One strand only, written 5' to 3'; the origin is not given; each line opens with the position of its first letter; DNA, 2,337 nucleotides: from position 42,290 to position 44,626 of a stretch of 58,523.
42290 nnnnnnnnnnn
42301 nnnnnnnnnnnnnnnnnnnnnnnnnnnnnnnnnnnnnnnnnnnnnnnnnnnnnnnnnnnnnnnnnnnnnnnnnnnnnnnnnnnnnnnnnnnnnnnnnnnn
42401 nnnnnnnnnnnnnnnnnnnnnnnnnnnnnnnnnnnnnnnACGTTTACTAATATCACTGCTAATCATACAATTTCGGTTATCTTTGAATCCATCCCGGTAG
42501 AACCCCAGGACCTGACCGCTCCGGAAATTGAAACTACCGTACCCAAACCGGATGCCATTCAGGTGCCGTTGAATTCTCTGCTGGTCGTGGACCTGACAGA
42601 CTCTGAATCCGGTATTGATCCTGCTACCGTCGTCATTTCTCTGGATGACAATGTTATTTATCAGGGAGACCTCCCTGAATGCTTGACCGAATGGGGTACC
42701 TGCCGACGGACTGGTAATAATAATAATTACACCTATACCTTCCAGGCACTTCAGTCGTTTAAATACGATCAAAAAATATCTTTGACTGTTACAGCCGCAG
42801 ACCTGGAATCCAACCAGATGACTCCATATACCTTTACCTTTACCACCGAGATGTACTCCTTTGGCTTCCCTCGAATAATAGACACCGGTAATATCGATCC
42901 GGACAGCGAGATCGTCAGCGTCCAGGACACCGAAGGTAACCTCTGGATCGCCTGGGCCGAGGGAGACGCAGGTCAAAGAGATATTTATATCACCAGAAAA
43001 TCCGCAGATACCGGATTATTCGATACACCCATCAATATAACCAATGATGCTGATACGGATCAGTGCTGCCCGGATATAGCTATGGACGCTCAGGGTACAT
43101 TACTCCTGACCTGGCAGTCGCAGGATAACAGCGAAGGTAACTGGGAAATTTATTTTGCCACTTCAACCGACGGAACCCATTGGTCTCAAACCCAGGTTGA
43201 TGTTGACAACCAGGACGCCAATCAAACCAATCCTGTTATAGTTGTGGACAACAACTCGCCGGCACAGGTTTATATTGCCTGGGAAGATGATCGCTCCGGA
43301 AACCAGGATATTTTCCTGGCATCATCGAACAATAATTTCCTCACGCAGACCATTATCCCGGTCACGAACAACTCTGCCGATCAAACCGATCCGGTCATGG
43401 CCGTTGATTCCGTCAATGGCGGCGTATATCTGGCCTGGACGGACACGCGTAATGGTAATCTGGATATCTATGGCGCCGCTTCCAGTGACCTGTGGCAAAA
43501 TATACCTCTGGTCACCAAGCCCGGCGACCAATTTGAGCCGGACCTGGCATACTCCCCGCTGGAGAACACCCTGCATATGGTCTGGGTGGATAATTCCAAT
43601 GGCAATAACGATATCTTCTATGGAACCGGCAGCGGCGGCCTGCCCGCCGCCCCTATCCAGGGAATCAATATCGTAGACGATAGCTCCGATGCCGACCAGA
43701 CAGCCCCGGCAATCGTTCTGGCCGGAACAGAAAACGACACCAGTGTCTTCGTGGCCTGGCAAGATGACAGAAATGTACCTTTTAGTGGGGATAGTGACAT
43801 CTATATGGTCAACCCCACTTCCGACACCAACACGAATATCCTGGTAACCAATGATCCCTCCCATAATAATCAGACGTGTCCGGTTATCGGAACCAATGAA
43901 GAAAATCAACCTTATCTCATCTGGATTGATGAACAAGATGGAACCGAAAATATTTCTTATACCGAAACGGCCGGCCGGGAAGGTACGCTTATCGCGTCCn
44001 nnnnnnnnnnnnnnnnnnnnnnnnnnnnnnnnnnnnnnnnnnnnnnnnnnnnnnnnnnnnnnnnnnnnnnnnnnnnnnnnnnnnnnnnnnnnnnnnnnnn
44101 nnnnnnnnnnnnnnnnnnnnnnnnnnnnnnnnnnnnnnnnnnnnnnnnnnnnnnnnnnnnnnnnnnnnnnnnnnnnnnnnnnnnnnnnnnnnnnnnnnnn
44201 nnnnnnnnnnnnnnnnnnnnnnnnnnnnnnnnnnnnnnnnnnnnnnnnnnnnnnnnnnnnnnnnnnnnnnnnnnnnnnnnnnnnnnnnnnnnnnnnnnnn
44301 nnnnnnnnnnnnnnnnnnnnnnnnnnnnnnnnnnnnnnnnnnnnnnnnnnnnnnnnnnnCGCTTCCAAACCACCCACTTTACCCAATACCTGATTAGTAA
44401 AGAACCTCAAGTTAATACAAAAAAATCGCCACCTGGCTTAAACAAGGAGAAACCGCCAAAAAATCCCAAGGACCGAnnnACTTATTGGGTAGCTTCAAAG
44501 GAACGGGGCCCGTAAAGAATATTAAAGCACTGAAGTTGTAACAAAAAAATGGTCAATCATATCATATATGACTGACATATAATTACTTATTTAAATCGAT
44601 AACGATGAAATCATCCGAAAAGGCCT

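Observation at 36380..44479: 2699-aa secreted giant protein with lectin, fibre-like repeat array and propeller but no anchoring signal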

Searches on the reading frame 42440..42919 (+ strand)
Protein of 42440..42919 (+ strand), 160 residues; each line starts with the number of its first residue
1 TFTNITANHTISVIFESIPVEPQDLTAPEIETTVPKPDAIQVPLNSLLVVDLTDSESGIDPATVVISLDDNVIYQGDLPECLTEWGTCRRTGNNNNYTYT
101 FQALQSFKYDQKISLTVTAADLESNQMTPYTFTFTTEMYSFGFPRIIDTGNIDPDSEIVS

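Call 7: search_protein_families(library=pfam, proteins=[window:42440-42919:+], max_evalue=10)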
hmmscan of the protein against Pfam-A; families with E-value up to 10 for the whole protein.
window:42440-42919:+ (160 aa): 2 families
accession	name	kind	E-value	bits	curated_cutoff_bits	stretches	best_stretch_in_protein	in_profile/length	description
PF13205.12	Big_5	-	0.0015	19.7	23.6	1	25-136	2-105/105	Bacterial Ig-like domain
PF05738.19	Cna_B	-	0.13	13.1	22.3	1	91-126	38-74/87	Cna protein B-type domain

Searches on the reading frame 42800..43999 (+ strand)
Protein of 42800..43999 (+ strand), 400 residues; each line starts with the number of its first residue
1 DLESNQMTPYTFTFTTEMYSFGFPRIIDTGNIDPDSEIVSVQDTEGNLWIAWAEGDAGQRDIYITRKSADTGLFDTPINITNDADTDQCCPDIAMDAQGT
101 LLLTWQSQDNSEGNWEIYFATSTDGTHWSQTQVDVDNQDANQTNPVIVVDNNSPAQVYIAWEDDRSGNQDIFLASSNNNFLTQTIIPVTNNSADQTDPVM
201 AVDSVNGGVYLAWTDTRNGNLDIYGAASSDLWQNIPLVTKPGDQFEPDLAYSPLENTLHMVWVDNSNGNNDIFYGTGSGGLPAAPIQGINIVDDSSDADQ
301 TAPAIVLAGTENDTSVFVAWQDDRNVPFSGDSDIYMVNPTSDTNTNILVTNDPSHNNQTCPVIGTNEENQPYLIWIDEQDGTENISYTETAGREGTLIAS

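Call 7: search_protein_families(library=pfam, proteins=[window:42800-43999:+], max_evalue=10)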
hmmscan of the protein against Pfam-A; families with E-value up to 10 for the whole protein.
window:42800-43999:+ (400 aa): 4 families
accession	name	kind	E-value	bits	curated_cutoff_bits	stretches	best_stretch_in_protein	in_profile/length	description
PF04616.20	Glyco_hydro_43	-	0.00052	19.9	32.2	3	42-136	73-169/288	Glycosyl hydrolases family 43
PF00630.25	Filamin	-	0.23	12.8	26.9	0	81-127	29-76/93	Filamin/ABP280 repeat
PF21910.2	GH85_C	-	0.26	12.2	27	1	135-203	9-78/95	GH85 endohexosaminidases, C-terminal domain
PF15838.10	LLCFC1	-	0.31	11.4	27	1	106-147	12-51/72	LLLL and CFNLAS motif-containing protein 1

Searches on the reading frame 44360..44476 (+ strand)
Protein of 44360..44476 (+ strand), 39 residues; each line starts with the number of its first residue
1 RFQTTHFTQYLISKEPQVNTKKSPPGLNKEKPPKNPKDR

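Call 29: search_protein_families(library=ncbifam, proteins=[window:44360-44476:+], max_evalue=10)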
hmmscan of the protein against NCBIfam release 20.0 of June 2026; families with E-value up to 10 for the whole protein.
seq(39 aa): 0 families
